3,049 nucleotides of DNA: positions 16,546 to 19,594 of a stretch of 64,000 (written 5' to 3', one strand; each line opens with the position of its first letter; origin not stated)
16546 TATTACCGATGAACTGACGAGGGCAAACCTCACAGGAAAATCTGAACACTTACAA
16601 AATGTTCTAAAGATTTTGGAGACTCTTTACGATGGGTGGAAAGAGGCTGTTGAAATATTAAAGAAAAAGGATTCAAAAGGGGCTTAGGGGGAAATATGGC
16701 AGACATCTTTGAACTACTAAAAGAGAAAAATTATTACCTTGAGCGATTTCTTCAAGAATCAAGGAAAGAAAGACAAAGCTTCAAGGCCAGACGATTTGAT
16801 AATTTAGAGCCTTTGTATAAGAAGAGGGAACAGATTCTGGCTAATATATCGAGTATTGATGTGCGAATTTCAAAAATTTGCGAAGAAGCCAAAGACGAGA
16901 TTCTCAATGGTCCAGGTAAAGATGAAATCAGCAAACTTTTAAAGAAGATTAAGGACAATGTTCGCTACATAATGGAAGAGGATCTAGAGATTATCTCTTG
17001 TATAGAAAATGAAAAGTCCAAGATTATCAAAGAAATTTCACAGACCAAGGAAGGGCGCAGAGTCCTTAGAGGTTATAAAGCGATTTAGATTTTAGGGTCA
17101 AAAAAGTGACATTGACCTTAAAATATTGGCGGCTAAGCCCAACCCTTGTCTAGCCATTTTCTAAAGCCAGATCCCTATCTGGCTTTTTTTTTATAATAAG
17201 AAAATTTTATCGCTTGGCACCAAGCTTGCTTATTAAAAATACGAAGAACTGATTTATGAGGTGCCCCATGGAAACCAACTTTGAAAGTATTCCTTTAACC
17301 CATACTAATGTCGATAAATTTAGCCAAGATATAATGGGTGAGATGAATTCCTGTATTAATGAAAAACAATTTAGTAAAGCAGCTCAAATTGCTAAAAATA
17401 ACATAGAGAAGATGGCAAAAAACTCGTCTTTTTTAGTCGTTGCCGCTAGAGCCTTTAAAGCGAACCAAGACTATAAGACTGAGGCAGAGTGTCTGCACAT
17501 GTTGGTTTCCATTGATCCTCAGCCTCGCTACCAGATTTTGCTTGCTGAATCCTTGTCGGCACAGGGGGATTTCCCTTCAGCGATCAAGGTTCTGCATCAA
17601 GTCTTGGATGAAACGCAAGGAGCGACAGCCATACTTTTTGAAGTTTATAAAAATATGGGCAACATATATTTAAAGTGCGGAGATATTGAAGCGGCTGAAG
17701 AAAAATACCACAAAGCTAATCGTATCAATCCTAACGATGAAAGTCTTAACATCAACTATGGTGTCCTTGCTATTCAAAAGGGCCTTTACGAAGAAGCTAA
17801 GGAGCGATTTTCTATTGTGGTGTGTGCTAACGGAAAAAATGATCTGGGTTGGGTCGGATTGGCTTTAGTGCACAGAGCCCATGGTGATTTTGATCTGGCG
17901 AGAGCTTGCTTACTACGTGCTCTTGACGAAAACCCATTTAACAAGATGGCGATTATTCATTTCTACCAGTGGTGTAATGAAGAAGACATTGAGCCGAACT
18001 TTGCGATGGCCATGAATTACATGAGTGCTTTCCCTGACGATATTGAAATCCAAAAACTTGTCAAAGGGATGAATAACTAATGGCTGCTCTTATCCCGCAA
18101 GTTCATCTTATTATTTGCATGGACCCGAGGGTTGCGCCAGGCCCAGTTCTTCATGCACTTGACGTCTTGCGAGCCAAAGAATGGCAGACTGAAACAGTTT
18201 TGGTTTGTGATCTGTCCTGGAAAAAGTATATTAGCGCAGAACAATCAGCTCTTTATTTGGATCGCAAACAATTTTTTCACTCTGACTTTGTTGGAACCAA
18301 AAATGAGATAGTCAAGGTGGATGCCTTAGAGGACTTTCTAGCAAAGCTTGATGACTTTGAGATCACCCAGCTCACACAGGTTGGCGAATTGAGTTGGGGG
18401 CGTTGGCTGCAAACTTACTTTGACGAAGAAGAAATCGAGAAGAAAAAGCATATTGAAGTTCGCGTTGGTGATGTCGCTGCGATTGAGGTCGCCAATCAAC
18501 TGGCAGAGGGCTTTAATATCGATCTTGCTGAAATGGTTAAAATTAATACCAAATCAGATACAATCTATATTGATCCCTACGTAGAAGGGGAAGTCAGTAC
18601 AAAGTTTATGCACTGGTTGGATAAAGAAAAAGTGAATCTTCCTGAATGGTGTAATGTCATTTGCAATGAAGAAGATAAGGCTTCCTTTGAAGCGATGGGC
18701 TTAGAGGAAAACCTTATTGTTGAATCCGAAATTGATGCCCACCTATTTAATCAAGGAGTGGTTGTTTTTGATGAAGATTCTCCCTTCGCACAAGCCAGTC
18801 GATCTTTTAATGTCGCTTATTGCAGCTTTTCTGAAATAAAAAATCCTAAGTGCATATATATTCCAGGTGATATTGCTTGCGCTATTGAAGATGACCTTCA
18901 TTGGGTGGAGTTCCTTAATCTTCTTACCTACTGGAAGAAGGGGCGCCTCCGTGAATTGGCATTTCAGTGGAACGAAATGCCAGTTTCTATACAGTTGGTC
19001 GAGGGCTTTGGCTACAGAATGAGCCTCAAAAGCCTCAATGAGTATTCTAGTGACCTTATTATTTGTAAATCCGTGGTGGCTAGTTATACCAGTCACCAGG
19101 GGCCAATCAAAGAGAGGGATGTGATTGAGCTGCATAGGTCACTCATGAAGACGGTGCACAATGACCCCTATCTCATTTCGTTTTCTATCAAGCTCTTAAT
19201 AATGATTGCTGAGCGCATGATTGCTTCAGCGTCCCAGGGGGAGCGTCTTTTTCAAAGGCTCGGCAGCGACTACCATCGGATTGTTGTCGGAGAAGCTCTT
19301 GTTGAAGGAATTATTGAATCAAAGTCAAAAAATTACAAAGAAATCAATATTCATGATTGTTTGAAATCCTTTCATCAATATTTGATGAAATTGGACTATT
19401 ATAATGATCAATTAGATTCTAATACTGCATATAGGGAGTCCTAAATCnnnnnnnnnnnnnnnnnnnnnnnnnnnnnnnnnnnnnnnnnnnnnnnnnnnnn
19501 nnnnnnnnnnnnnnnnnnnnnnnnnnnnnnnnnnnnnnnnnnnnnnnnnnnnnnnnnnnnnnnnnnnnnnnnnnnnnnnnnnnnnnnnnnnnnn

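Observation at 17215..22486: Sigma-54-driven operon just after the filament genes: TPR protein, two unknown proteins, atypical kinase, CheY-like regulator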

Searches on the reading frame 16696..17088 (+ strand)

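Call 16: search_protein_families(library=pfam, proteins=[window:16696-17088:+], max_evalue=5)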
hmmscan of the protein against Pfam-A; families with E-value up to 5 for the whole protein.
window:16696-17088:+ (130 aa): 4 families
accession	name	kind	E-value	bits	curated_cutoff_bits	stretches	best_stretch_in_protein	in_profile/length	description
PF05130.17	FlgN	-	4e-08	34.2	30.5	1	2-84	4-84/147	FlgN protein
PF05400.18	FliT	-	0.0012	20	29.5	1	32-127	8-85/85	Flagellar protein FliT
PF02520.22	ANIS5_cation-bd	-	0.14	12.7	29.3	1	13-90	22-99/109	SXP/RAL-2 family protein Ani s 5-like, metal-binding domain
PF00521.26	DNA_topoisoIV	-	0.53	9.5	31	1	9-121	302-410/432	DNA gyrase/topoisomerase IV, subunit A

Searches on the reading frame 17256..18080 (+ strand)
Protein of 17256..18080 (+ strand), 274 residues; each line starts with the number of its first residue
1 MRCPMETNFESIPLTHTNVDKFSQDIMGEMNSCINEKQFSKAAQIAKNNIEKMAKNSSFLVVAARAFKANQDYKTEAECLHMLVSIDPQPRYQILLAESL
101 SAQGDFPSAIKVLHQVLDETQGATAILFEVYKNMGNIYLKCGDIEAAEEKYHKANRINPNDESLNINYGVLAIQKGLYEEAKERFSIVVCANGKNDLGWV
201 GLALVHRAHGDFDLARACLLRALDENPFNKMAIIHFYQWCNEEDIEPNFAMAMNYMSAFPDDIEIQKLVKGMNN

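Call 6: search_protein_families(library=pfam, proteins=[window:17256-18080:+], max_evalue=0.01)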
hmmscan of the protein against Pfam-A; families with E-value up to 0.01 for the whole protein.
window:17256-18080:+ (274 aa): 17 families
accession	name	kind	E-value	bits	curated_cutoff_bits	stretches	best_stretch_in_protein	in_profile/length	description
PF07719.23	TPR_2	-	1.4e-19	69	27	2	129-161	2-34/34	Tetratricopeptide repeat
PF13428.12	TPR_14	-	4.4e-16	58.2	23.5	1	199-229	4-34/44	Tetratricopeptide repeat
PF14559.12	TPR_19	-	6.8e-16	58.8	25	3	102-162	3-59/68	Tetratricopeptide repeat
PF00515.34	TPR_1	-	4e-14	52.2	27.8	2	129-161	2-34/34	Tetratricopeptide repeat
PF13181.12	TPR_8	-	1.9e-12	46.7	25.7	1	129-161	2-34/34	Tetratricopeptide repeat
PF13432.12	TPR_16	-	1.6e-10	41.7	32.7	1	202-231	3-32/65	Tetratricopeptide repeat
PF13176.12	TPR_7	-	3.9e-10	39.4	27.9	0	132-154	3-25/36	Tetratricopeptide repeat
PF13424.12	TPR_12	-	1.9e-09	38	30.1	1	95-154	8-71/77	Tetratricopeptide repeat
PF23914.1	TPR_CcmH_CycH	-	6.1e-08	33.1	42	0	134-175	56-97/158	Cytochrome c-type biogenesis protein H TPR domain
PF13414.12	TPR_11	-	7.7e-08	32.3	26.8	1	135-171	1-37/42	TPR repeat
PF13431.12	TPR_17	-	8.6e-08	32.3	24.4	0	153-182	4-33/34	Tetratricopeptide repeat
PF13174.12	TPR_6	-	6.1e-07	30.1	26.3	0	95-118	5-28/33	Tetratricopeptide repeat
PF07721.20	TPR_4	-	1.5e-06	28.7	27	0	90-109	1-20/26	Tetratricopeptide repeat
PF13374.12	TPR_10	-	3.9e-05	24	27.5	0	96-118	8-30/42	Tetratricopeptide repeat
PF12895.13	ANAPC3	-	7.3e-05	23.4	27.2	0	70-125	2-59/82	Anaphase-promoting complex, cyclosome, subunit 3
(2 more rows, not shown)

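Call 7: search_protein_families(library=ncbifam, proteins=[window:17256-18080:+], max_evalue=0.01)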
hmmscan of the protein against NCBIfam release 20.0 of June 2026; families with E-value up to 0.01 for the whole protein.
window:17256-18080:+ (274 aa): 22 families
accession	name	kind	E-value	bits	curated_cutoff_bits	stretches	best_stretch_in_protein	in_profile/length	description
TIGR02917.1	PEP_TPR_lipo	equivalog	1.7e-14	52.7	312.2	2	94-230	435-567/899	XrtA/PEP-CTERM system TPR-repeat protein PrsT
TIGR02521.1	type_IV_pilW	equivalog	9.8e-13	48.2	154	1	96-236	37-175/234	type IV pilus biogenesis/stability protein PilW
NF047371.1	FlcA_CTERM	equivalog_domain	3.4e-11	42.3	300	1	49-225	359-536/646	periplasmic flagellar collar protein FlcA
TIGR00540.1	TPR_hemY_coli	hypoth_equivalog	7.4e-09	34.8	142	1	36-125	96-187/385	heme biosynthesis-associated TPR protein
NF040959.1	MamA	equivalog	1.4e-07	31.1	200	1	96-223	77-200/204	magnetosome protein MamA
NF047507.1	TPR_BatC_Lepto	exception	2.6e-07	30.3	175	1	103-167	71-135/214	TPR repeat-containing protein BatC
NF002725.1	PRK02603.1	equivalog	1e-06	28.9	143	1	101-181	44-125/173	photosystem I assembly protein Ycf3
NF033758.1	gliding_GltE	equivalog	1.8e-06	27.2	225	2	129-222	223-316/411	adventurous gliding motility TPR repeat lipoprotein GltE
TIGR02552.1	LcrH_SycD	equivalog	6.6e-06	25.9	104.8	1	172-231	28-87/136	SycD/LcrH family type III secretion system chaperone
NF052400.1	M48_BAM_BepA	equivalog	6.9e-06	25.1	570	0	135-212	348-425/483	beta-barrel assembly-enhancing protease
NF033920.0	C39_PA2778_fam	equivalog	7.5e-06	25.5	150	1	140-224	168-252/255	PA2778 family cysteine peptidase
NF052415.1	T3SS_chap_SctY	equivalog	1.9e-05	25.1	70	0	133-223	11-104/106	type III secretion apparatus assembly chaperone SctY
NF052230.1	T9SS_PorE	exception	4e-05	22.1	600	1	94-208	22-137/648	PorE family type IX secretion system protein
TIGR03939.1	PGA_TPR_OMP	equivalog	4.5e-05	21.9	366.65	1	91-184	396-485/800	poly-beta-1,6 N-acetyl-D-glucosamine export porin PgaA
NF033762.1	social_mot_Tgl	equivalog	0.00013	21.4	225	1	95-186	105-194/252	social motility TPR repeat lipoprotein Tgl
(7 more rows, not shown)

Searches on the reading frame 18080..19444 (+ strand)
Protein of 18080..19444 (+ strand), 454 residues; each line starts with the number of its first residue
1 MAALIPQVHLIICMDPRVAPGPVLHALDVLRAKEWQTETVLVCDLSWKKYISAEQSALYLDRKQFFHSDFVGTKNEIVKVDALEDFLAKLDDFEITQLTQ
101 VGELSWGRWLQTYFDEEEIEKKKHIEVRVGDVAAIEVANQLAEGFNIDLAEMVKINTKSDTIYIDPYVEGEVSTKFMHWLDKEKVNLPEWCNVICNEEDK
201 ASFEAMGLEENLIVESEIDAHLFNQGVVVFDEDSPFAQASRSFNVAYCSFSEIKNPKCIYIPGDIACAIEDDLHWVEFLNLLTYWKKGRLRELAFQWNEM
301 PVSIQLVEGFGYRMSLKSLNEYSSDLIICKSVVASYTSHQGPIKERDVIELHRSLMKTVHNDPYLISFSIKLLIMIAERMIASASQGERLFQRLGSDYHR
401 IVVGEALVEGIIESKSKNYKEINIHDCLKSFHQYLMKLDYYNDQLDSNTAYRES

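Call 6: search_protein_families(library=pfam, proteins=[window:18080-19444:+], max_evalue=0.01)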
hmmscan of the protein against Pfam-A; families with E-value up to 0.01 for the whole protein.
window:18080-19444:+ (454 aa): 0 families

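Call 7: search_protein_families(library=ncbifam, proteins=[window:18080-19444:+], max_evalue=0.01)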
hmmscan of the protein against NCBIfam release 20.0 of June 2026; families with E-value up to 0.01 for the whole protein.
window:18080-19444:+ (454 aa): 0 families

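Call 9: find_homologous_proteins(query=window:18080-19444:+)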
Query window:18080-19444:+ (454 aa): 24 proteins with E <= 0.001 among 8000 candidates.
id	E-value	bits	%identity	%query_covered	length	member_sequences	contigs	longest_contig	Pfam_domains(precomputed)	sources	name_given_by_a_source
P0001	5.8e-215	732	100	71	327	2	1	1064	-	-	-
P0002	2.8e-129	450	46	100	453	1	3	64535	-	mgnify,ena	mgnify:CR=1 FL=1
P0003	2.8e-126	440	44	100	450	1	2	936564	-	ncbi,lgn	-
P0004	4.9e-122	426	43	100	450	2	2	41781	-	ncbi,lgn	-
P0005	2.0e-121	424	43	100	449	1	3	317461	-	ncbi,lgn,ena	-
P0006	5.2e-121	423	45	100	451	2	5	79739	-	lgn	-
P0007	3.5e-120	420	43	100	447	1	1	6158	-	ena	-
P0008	7.7e-120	419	44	100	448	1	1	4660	-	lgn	-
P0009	1.1e-118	415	42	100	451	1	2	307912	-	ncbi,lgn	-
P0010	1.4e-116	408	44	100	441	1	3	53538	-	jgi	jgi:hypothetical protein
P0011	1.7e-114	401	42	100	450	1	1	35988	-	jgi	jgi:hypothetical protein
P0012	5.7e-114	400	42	100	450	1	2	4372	-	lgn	-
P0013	8.3e-114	399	42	100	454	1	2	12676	-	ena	-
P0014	1.4e-113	398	43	100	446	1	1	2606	-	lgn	-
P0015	1.4e-113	398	41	100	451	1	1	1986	-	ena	-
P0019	3.2e-103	364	38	98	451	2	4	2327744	-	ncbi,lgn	-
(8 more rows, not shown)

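Call 10: find_encoding_contigs(protein=P0019, flank=8000, max_places=2)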
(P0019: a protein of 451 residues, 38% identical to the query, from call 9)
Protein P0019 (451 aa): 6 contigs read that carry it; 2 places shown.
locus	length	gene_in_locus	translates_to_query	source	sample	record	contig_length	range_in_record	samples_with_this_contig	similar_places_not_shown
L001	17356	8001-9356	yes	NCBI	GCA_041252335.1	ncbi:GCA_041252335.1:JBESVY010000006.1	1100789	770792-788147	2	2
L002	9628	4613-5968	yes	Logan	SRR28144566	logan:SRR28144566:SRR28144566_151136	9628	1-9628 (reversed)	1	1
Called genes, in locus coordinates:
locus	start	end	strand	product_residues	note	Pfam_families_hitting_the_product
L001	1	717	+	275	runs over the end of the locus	PF00669:Flagellin_N, PF00700:Flagellin_C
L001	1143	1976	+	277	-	PF00669:Flagellin_N, PF00700:Flagellin_C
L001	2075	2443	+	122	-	-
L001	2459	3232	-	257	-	-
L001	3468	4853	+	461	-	PF02465:FliD_N, PF07195:FliD_C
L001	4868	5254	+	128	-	PF02561:FliS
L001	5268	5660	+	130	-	-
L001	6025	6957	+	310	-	-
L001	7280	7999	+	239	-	PF23914:TPR_CcmH_CycH (faint), PF13428:TPR_14 (faint), PF13432:TPR_16 (faint), PF07719:TPR_2 (faint), PF13176:TPR_7 (faint), PF13424:TPR_12 (weak), PF00515:TPR_1 (weak), PF14559:TPR_19 (weak), +1 more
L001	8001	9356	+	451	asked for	-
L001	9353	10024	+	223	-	PF27299:TP0873_N (weak)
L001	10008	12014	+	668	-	PF00512:HisKA, PF02518:HATPase_c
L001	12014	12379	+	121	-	PF00072:Response_reg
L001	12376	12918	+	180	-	PF03602:Cons_hypoth95, PF05175:MTS, PF13847:Methyltransf_31, PF09445:Methyltransf_15 (weak), PF13649:Methyltransf_25 (weak)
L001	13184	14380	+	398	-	PF00155:Aminotran_1_2, PF01041:DegT_DnrJ_EryC1 (weak)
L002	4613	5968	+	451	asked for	-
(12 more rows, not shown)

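Call 11: find_encoding_contigs(protein=P0003, flank=8000, max_places=2)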
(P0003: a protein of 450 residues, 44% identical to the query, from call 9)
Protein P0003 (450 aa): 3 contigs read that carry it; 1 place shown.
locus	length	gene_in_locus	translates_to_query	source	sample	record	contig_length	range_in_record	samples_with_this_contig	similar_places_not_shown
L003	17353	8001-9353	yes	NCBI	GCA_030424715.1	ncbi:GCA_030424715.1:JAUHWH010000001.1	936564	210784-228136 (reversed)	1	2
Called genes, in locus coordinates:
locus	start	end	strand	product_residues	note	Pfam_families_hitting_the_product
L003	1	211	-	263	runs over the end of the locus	PF00303:Thymidylat_synt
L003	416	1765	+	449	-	PF01966:HD (weak), PF19276:HD_assoc_2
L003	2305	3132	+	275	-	PF00669:Flagellin_N, PF00700:Flagellin_C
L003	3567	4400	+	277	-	PF00669:Flagellin_N, PF00700:Flagellin_C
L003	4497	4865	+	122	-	-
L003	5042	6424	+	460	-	PF02465:FliD_N, PF07195:FliD_C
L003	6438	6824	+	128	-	PF02561:FliS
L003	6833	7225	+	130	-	-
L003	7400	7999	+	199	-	PF23914:TPR_CcmH_CycH (faint), PF07719:TPR_2 (faint), PF13174:TPR_6 (faint), PF13176:TPR_7 (faint), PF13181:TPR_8 (faint), PF13424:TPR_12 (faint), PF13428:TPR_14 (faint), PF13432:TPR_16 (weak), +4 more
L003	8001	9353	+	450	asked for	-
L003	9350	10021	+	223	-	PF27299:TP0873_N (weak)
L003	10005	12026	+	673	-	PF00512:HisKA, PF02518:HATPase_c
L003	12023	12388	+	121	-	PF00072:Response_reg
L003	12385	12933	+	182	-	PF03602:Cons_hypoth95, PF05175:MTS, PF02475:TRM5-TYW2_MTfase (weak), PF13847:Methyltransf_31, PF09445:Methyltransf_15 (weak)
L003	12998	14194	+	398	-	PF00155:Aminotran_1_2, PF01041:DegT_DnrJ_EryC1 (weak)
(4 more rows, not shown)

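Call 16: search_protein_families(library=pfam, proteins=[window:18080-19444:+], max_evalue=5)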
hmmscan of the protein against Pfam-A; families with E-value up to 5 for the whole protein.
window:18080-19444:+ (454 aa): 0 families

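Call 22: search_solved_structures(query=A1, max_evalue=10)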
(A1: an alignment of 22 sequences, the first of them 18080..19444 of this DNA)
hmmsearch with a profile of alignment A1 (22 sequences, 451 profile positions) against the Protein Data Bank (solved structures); distinct sequences matched with E-value up to 10: 0.

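Call 27: find_related_loci(query=A1, collection=genome_contigs, flank=8000)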
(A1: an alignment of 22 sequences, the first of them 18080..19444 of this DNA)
Query A1 (454 aa) in genome_contigs; peptide patterns used: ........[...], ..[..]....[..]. (x = any residue, [..] = any of these).
23 stretches matched a pattern; 11 encode a relative of the query (tblastn E <= 1e-3); 11 distinct loci.
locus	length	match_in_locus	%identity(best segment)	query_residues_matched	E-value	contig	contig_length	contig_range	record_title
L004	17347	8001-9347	44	1-454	2e-132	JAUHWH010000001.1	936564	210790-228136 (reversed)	MAG: Bdellovibrionia bacterium isolate 2_bin.16 NODE_6_length_936564_cov_1.893540, whole genome shotgun sequence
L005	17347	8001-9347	43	1-454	5e-129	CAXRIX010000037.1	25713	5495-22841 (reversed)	MAG: Bdellovibrionales bacterium isolate YZ12B_2.97 genome assembly, contig: k141_812340, whole genome shotgun sequence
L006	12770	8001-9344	43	1-454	7e-128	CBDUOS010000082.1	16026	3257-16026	MAG TPA_asm: uncultured Bdellovibrionales bacterium isolate SRR22808124_binner23_Refined_29 genome assembly, contig: ERZ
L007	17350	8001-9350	42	1-454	5e-125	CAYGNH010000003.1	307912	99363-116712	MAG TPA_asm: uncultured Pseudobdellovibrionaceae bacterium isolate ERP117304_co1_209 genome assembly, contig: NODE_33_le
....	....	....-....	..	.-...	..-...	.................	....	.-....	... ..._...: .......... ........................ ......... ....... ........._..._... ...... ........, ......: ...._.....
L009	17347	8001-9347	43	1-454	5e-130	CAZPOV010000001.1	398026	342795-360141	MAG TPA_asm: uncultured Pseudobdellovibrionaceae bacterium isolate SRP321284_co1_298 genome assembly, contig: NODE_5_len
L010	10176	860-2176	40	1-444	4e-117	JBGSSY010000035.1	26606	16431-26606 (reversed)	MAG: Bdellovibrionales bacterium isolate JTS-AC393 k141_3454396, whole genome shotgun sequence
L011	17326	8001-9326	38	1-446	3e-110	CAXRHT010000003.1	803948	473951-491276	MAG: Bdellovibrionales bacterium isolate YZ14B_1.26 genome assembly, contig: k141_202214, whole genome shotgun sequence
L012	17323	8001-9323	38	1-446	2e-103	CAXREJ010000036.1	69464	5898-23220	MAG: Bdellovibrionales bacterium isolate YZ09aB_3.4 genome assembly, contig: k141_785919, whole genome shotgun sequence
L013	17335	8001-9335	38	1-454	6e-100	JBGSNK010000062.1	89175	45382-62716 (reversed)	MAG: Bdellovibrionales bacterium isolate JTS-AC254 k141_2383187, whole genome shotgun sequence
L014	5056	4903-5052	38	288-337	5e-6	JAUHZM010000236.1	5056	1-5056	MAG: Gammaproteobacteria bacterium isolate 4_bin.38 NODE_14795_length_5056_cov_0.768310, whole genome shotgun sequence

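Call 31: predict_structure(alignment_id=A1)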
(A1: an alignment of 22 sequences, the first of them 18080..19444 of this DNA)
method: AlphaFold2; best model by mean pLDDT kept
length: 454 residues; sequences in the alignment: 22
mean_pLDDT: 84.3   pTM: 0.72
mean pLDDT of the five models: 84.3, 83.4, 82.3, 82.0, 81.4
residues with pLDDT >= 90: 179; 70-90: 229; 50-70: 36; < 50: 10
segments of 3 or more residues with pLDDT < 50: 446-454
pLDDT, mean of each block of 10 residues (from residue 1): 82 92 93 88 93 89 74 63 85 92 84 86 86 89 89 63 93 89 80 94 91 86 84 93 91 89 91 85 87 68 86 82 78 87 85 85 79 91 90 77 89 78 90 92 60 33
secondary structure, 60 per line:
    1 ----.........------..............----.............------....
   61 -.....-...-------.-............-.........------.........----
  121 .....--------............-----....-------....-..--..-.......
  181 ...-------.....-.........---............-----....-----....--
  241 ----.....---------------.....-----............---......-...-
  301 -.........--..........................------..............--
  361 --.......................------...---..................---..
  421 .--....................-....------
elements in order: E5-13 H20-33 E38-44 H45-50 E57-60 H62-65 H80-91 E93-101 H108-116 E121-125 H134-145 H151-154 E162-165 H174-183 E191-195 H197-205 E212-214 H215-220 E226-229 H235-238 E245-249 E265-269 H275-286 H290-295 E302-310 E313-318 H319-338 H345-358 H363-385 H398-415 H424-443 H445-448

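Call 36: fold_search(model_id=the predicted structure, library=pdb)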
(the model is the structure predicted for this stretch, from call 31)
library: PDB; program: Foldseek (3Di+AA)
matches with E <= 10: 1007; with E <= 0.001: 7
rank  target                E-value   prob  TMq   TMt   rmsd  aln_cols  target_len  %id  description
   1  2h1h_B                1.4e-04  1.00  0.34  0.46   7.1       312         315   11  E. coli heptosyltransferase WaaC with ADP-2-deoxy-2-fluoro heptose (released 2007-05-22)
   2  3tov_A                3.5e-04  1.00  0.35  0.43   9.0       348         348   12  The crystal structure of the glycosyl transferase family 9 from Veillonella parvula DSM 2008 (released 2011-09-21)
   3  1psw                  4.8e-04  1.00  0.35  0.45   7.6       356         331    9  Structure of E. coli ADP-heptose lps heptosyltransferase II (released 2003-07-08)
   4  6dfe_B                6.6e-04  1.00  0.36  0.46   7.6       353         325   12  The structure of a ternary complex of E. coli WaaC (released 2018-09-05)
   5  2h1h_A                7.3e-04  1.00  0.39  0.52   7.0       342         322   10  E. coli heptosyltransferase WaaC with ADP-2-deoxy-2-fluoro heptose (released 2007-05-22)
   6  2gt1_A                7.7e-04  1.00  0.38  0.49   7.3       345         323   11  E. coli heptosyltransferase WaaC. (released 2007-05-01)
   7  2gt1_B                8.6e-04  1.00  0.35  0.46   9.0       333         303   14  E. coli heptosyltransferase WaaC. (released 2007-05-01)
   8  2h1f_A                1.7e-03  1.00  0.40  0.54   7.2       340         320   12  E. coli heptosyltransferase WaaC with ADP (released 2007-05-22)
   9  9grx_1                1.8e-03  1.00  0.35  0.39   7.0       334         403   10  NDH-PSI-LHCI supercomplex from S. oleracea (released 2025-02-12)
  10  7vza_G                3.5e-03  0.92  0.27  0.32  15.4       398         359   10  The crystal structure of Non-hydrolyzing UDPGlcNAc 2-epimerase in complex with UDP (released 2022-11-16)
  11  7vza_C                4.3e-03  0.92  0.27  0.32  14.3       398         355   12  The crystal structure of Non-hydrolyzing UDPGlcNAc 2-epimerase in complex with UDP (released 2022-11-16)
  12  2epn_A                4.8e-03  0.15  0.11  0.09  24.1       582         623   11  N-acetyl-B-D-glucosaminidase (GCNA) from Streptococcus gordonii (released 2008-03-11)
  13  5a6a_B                5.0e-03  0.12  0.11  0.09  23.8       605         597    8  GH20C, Beta-hexosaminidase from Streptococcus pneumoniae in complex with NGT (released 2015-09-23)
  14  7vza_A                5.9e-03  0.89  0.24  0.28  11.9       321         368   12  The crystal structure of Non-hydrolyzing UDPGlcNAc 2-epimerase in complex with UDP (released 2022-11-16)
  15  7xx4_A                7.3e-03  0.91  0.25  0.28  12.5       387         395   10  designed glycosyltransferase (released 2023-06-14)
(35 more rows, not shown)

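Call 38: search_protein_representatives(alignment_id=A1)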
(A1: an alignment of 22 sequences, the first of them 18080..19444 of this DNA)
Query: 22 sequences, 451 profile positions. Proteins with E-value up to 0.001 (for the whole library): 20; up to 1e-10: 18; up to 1e-30: 16. The best 20 are listed.
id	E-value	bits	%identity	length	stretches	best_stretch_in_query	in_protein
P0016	1.6e-204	696.4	-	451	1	1-449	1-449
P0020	6.5e-184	628.5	-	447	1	1-450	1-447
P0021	3.9e-181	619.3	-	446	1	1-450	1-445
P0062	2.8e-130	451.7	-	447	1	1-450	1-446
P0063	7.8e-129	447.0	-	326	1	1-324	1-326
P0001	3.8e-125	434.8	-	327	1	1-316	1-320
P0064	1.3e-122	426.4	-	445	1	1-446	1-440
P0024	8.2e-122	423.8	-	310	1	147-446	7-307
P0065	9.0e-120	417.1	-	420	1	24-450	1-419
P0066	1.8e-107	376.5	-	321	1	5-322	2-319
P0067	3.8e-73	263.4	-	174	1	279-450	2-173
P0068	6.2e-70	252.8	-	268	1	1-253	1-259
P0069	1.7e-65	238.2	-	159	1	1-160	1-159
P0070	9.3e-37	143.4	-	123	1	1-94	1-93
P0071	1.4e-31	126.4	-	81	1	371-450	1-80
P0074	1.5e-16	76.9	-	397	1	66-443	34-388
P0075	4.1e-04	35.8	-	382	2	38-117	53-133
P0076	5.5e-04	35.4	-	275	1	207-433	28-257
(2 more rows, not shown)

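Call 42: search_protein_families(library=pfam, proteins=[P0074, P0075, P0076, P0062, P0064], max_evalue=1)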
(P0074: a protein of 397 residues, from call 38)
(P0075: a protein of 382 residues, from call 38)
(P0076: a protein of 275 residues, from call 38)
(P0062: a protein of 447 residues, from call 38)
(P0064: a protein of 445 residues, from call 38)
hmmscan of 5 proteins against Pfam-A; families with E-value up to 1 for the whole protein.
P0074 (397 aa): 0 families

P0075 (382 aa): 1 family
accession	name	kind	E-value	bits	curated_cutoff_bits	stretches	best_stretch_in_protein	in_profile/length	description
PF08475.15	Baculo_VP91_N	-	0.048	13.8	24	1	104-177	48-124/192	Viral capsid protein 91 N-terminal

P0076 (275 aa): 0 families

P0062 (447 aa): 1 family
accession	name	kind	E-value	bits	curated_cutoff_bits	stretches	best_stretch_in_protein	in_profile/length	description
PF10496.14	Syntaxin-18_N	-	0.038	14.7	30.6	1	406-430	36-60/87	SNARE-complex protein Syntaxin-18 N-terminus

P0064 (445 aa): 1 family
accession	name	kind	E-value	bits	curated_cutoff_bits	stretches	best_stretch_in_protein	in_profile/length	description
PF24983.1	DUF7774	-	0.16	12.5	26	0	59-86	15-42/97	Domain of unknown function (DUF7774)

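Call 43: find_encoding_contigs(protein=P0074, flank=8000, max_places=3)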
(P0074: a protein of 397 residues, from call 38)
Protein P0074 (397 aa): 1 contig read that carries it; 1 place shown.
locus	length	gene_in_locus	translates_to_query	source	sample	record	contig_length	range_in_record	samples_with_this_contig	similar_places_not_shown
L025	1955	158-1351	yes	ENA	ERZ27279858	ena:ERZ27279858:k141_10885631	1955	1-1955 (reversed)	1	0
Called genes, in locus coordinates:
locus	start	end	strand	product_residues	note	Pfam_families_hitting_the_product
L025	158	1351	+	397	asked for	-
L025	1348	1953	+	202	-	?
